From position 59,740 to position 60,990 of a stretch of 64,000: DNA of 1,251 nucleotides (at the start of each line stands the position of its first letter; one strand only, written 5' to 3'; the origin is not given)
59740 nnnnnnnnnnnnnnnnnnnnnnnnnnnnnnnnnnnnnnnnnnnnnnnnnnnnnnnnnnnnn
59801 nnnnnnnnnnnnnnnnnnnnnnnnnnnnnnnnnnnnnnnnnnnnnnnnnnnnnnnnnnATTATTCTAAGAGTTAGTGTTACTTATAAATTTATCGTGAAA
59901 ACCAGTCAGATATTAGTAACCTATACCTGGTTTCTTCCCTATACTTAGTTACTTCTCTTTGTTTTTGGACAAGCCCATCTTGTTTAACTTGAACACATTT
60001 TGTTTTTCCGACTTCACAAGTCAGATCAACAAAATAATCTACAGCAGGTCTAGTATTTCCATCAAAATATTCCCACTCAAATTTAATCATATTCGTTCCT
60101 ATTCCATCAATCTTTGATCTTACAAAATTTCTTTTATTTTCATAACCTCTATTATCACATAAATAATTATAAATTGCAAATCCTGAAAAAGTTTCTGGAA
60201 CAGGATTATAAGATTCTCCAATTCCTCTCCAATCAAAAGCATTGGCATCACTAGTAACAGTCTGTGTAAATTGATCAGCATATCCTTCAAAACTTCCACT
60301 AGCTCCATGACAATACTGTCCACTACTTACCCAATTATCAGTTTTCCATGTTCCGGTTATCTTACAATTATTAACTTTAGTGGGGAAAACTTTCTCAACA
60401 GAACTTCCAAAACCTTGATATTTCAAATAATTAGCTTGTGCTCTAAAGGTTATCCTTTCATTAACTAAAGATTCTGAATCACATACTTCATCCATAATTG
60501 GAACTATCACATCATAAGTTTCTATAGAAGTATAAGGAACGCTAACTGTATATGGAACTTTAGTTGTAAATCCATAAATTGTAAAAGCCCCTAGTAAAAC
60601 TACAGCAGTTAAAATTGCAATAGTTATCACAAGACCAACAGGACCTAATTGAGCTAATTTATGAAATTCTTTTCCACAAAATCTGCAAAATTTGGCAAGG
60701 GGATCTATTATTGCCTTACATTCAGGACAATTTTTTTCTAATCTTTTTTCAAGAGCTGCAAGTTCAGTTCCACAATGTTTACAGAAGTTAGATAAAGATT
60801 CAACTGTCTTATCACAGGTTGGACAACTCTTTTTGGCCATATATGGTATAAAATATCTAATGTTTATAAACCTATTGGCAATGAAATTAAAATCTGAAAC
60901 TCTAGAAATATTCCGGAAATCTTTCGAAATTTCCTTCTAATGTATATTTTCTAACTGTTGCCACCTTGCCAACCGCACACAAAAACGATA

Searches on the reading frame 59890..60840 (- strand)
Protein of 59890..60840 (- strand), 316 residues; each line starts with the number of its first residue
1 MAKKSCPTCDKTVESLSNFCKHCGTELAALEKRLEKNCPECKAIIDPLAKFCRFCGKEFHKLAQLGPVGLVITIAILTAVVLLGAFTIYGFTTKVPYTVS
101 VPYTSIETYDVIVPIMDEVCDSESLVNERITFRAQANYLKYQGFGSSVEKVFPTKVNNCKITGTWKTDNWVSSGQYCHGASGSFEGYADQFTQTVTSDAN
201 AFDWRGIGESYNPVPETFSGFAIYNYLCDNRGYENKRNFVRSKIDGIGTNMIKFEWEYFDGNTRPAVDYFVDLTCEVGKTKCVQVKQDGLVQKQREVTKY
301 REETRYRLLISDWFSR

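Call 13: search_protein_families(library=pfam, proteins=[window:59890-60840:-], max_evalue=0.001)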
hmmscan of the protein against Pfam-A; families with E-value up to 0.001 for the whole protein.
window:59890-60840:- (316 aa): 6 families
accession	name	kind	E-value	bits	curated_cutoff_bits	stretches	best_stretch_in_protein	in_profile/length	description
PF13248.11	Zn_ribbon_3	-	1.2e-13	50.4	27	2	3-27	2-26/26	zinc-ribbon domain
PF12773.13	DZR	-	6.3e-10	39.5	27.3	1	6-56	1-45/45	Double zinc ribbon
PF10571.15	UPF0547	-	1.9e-07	31.5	29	1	36-59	1-24/26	Uncharacterised protein family UPF0547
PF24460.1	DUF7575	-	3.5e-07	29.9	28.5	0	4-27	4-27/28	Domain of unknown function (DUF7575)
PF17032.10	Zn_ribbon_15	-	9.2e-06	26.8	28.9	0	30-56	47-73/73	zinc-ribbon family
PF13240.11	Zn_Ribbon_1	-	2.1e-05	24.6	25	0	6-27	2-23/23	zinc-ribbon domain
